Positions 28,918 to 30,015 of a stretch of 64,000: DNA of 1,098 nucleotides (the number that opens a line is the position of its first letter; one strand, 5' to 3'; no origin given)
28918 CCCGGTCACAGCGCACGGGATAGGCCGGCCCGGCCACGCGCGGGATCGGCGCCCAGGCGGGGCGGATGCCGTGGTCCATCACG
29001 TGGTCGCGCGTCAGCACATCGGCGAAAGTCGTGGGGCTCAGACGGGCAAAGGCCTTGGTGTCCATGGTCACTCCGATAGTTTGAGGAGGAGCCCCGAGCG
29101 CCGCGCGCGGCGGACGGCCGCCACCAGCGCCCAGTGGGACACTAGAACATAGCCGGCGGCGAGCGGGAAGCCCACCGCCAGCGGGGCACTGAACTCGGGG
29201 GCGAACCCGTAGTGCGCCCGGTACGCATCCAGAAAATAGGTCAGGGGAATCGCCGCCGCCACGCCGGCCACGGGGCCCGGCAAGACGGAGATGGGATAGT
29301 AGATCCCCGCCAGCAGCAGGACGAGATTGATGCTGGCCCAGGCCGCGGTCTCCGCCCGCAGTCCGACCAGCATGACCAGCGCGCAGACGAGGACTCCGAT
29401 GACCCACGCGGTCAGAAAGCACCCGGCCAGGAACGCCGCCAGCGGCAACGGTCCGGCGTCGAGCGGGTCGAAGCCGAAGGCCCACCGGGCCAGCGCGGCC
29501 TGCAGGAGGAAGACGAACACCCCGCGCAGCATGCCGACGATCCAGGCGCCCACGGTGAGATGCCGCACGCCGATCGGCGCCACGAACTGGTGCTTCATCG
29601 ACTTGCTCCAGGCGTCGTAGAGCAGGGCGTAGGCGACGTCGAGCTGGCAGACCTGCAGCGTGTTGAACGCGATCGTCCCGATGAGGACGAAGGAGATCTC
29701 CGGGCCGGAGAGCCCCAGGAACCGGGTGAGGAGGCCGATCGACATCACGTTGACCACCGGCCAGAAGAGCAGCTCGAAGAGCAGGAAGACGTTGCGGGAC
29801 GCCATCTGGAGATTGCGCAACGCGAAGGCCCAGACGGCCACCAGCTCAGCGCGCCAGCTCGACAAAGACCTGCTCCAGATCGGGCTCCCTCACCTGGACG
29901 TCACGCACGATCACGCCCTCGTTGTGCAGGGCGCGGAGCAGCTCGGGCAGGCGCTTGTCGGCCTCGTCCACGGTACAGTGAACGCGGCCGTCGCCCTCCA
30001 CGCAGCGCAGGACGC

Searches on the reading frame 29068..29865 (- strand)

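Call 80: search_protein_families(library=pfam, proteins=[window:29068-29865:-], max_evalue=0.00001)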
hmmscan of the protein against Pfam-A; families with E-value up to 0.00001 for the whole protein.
window:29068-29865:- (265 aa): 1 family
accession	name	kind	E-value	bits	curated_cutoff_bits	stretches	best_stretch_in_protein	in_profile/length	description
PF01061.29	ABC2_membrane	-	1.7e-08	34.7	26.9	1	11-217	3-208/211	ABC-2 type transporter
